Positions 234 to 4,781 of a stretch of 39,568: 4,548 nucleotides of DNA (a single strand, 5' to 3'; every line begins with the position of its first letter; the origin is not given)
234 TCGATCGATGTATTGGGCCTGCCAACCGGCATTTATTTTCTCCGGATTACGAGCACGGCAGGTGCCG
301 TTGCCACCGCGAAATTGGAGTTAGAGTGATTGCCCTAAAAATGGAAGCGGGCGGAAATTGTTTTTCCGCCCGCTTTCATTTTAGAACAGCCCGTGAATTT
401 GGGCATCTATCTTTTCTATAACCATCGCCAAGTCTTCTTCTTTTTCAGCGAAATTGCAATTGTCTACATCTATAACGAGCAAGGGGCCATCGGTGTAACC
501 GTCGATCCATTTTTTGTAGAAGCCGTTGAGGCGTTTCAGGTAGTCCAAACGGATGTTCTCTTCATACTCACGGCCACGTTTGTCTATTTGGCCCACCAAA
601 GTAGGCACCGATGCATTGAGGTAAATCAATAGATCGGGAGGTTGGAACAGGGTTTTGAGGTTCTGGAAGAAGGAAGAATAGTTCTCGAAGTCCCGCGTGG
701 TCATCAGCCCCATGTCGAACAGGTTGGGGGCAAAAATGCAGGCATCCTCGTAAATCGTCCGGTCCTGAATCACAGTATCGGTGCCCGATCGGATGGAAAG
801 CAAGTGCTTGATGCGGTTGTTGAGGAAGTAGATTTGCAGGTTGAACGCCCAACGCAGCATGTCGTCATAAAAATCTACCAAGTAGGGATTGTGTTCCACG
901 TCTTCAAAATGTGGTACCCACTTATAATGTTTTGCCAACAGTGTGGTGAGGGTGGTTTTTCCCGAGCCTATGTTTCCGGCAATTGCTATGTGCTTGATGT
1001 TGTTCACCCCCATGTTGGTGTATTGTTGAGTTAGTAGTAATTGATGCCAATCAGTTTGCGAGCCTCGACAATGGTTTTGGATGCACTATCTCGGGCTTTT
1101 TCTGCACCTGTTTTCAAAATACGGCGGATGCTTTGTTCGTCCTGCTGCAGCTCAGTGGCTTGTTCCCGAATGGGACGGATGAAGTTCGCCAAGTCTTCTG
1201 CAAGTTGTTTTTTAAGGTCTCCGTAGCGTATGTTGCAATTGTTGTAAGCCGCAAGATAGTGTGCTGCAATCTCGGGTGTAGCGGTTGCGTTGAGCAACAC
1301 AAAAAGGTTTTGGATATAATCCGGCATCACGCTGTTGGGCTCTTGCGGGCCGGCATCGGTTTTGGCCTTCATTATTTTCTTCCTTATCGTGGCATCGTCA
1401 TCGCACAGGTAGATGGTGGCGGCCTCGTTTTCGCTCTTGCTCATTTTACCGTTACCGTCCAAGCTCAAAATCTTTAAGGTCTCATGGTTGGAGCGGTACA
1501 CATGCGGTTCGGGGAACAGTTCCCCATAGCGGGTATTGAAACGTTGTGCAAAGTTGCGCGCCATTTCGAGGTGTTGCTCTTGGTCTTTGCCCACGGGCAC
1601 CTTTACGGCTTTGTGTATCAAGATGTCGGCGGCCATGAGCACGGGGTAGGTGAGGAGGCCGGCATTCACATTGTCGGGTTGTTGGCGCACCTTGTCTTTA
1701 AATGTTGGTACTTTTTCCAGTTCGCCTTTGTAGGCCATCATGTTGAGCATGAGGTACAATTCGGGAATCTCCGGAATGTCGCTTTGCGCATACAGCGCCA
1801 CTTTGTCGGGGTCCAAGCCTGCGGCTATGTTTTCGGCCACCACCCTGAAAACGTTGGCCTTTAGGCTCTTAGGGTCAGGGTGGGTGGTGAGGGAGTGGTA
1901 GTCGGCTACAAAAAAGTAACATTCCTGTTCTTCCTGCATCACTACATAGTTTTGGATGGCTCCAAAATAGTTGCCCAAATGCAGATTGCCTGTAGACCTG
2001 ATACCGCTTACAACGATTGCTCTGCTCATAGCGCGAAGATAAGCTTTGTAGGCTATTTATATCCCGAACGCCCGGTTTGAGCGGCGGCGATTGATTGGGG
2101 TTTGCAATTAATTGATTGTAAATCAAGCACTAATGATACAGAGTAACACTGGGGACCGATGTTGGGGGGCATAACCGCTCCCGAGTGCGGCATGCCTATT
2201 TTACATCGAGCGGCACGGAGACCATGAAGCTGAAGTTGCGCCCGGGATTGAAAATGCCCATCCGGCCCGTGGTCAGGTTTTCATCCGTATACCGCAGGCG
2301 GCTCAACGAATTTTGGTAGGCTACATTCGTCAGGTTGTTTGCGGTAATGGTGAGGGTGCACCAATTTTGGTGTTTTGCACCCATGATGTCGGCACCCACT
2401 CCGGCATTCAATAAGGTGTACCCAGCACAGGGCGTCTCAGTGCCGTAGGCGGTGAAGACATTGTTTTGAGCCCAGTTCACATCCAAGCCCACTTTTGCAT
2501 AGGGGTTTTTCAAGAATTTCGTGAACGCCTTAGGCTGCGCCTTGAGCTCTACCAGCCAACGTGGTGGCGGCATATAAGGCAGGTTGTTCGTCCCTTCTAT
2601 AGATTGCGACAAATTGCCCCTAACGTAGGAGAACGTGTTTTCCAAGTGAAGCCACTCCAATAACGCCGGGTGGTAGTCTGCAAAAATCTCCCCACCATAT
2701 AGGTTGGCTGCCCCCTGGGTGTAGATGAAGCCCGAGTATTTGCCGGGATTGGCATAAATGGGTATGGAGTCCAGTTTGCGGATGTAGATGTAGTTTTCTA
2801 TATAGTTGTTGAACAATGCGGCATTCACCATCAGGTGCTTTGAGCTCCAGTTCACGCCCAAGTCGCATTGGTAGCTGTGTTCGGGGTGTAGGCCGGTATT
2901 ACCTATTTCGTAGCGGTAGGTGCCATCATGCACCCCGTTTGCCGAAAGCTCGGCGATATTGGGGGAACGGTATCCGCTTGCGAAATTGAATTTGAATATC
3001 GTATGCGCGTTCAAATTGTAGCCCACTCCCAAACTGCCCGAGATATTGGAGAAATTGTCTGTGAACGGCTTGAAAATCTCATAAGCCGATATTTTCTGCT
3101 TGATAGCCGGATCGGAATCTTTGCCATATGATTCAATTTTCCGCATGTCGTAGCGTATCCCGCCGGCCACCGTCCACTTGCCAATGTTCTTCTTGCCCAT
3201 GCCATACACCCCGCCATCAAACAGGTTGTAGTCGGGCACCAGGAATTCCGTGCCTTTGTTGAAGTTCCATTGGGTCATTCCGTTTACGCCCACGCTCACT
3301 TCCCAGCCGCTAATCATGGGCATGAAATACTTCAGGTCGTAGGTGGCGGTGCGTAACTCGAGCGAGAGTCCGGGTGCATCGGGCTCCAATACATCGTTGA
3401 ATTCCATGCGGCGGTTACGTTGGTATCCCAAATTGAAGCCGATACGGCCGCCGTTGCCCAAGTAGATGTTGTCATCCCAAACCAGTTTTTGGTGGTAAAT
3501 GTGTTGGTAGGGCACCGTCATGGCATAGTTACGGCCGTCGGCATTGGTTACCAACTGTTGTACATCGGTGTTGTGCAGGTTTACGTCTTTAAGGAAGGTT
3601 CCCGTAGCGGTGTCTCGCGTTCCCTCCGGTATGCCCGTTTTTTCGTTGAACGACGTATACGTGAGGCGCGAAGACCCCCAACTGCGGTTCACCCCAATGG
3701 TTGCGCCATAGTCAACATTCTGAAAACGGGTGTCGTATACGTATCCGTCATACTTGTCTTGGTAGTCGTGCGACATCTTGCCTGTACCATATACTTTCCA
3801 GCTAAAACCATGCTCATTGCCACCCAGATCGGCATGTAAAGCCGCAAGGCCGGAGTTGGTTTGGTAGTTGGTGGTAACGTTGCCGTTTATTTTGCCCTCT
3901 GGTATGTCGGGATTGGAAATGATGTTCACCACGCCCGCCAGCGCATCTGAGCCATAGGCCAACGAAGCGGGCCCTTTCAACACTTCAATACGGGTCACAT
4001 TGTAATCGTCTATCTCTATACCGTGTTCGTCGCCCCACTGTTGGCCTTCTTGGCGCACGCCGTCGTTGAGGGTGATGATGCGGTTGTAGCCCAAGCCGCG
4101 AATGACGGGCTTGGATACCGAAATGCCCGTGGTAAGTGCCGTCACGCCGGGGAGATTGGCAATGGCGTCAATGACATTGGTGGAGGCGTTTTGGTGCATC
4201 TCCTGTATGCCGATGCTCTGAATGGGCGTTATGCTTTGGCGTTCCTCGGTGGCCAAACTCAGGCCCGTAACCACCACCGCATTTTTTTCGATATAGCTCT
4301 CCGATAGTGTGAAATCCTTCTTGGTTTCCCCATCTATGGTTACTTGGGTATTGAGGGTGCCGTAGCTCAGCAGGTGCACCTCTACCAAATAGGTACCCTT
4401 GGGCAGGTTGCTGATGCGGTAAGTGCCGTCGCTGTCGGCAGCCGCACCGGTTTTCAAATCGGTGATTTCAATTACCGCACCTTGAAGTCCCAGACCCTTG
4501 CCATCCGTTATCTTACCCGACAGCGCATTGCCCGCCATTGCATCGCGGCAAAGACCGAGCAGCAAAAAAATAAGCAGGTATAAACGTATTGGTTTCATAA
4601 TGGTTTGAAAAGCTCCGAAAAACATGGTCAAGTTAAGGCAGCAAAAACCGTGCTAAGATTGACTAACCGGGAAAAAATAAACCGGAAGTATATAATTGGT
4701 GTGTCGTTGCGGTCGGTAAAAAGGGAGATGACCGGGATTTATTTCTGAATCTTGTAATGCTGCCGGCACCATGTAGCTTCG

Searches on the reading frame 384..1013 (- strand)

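Call 35: search_protein_families(library=pfam, proteins=[window:384-1013:-], max_evalue=0.001)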
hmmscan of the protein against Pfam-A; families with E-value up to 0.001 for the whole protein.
window:384-1013:- (210 aa): 4 families
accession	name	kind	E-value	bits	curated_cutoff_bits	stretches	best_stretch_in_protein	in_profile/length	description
PF01712.25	dNK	-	7.1e-54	183.1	27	1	9-205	1-201/203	Deoxynucleoside kinase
PF13521.12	AAA_28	-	0.00018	22.2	27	1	9-88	2-84/164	AAA domain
PF02223.23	Thymidylate_kin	-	0.00036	20.7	27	0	113-182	104-173/185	Thymidylate kinase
PF13238.12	AAA_18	-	0.00041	21.2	29.4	0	9-51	1-43/128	AAA domain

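Call 36: search_protein_families(library=padloc, proteins=[window:384-1013:-], max_evalue=0.001)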
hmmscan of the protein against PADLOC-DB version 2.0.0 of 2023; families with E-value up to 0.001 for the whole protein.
window:384-1013:- (210 aa): 1 family
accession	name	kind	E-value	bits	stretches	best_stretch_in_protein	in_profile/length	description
PDLC02911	VakA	-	1.3e-05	23.8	1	7-150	3-116/163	-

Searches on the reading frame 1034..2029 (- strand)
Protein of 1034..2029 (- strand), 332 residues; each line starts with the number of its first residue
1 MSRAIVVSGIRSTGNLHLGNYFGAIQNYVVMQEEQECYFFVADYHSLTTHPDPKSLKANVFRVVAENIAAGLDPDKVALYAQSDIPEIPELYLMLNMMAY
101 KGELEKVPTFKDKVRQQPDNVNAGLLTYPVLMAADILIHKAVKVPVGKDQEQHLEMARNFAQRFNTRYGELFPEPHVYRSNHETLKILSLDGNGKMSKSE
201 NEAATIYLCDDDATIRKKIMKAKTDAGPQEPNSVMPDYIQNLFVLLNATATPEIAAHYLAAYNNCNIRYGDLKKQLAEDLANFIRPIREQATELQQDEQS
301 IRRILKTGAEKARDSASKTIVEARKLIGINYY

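Call 35: search_protein_families(library=pfam, proteins=[window:1034-2029:-], max_evalue=0.001)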
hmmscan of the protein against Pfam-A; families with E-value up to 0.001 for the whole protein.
window:1034-2029:- (332 aa): 1 family
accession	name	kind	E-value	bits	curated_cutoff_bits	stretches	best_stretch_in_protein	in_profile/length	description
PF00579.31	tRNA-synt_1b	-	1.6e-61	208.6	21.1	1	3-283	5-290/292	tRNA synthetases class I (W and Y)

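Call 36: search_protein_families(library=padloc, proteins=[window:1034-2029:-], max_evalue=0.001)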
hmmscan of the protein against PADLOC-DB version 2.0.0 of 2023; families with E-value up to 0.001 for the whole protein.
window:1034-2029:- (332 aa): 0 families

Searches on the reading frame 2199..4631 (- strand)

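Call 35: search_protein_families(library=pfam, proteins=[window:2199-4631:-], max_evalue=0.001)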
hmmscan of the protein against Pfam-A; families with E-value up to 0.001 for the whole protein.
window:2199-4631:- (811 aa): 5 families
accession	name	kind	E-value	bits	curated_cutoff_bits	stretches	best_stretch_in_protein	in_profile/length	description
PF00593.30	TonB_dep_Rec_b-barrel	-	9.4e-30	105.3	27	1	261-767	17-436/436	TonB dependent receptor-like, beta-barrel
PF07715.20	Plug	-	9.8e-21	74.7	23.9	1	131-234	3-107/107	TonB-dependent Receptor Plug Domain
PF13715.12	CarbopepD_reg_2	-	1.9e-14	53.9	32.2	1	37-121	1-88/88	CarboxypepD_reg-like domain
PF13620.12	CarboxypepD_reg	-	8.3e-12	45.7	32.3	1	37-109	2-81/82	Carboxypeptidase regulatory-like domain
PF14905.12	OMP_b-brl_3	-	5.7e-10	39.3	27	1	475-680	117-305/408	Outer membrane protein beta-barrel family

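Call 36: search_protein_families(library=padloc, proteins=[window:2199-4631:-], max_evalue=0.001)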
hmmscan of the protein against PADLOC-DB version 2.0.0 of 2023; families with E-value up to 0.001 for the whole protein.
window:2199-4631:- (811 aa): 0 families
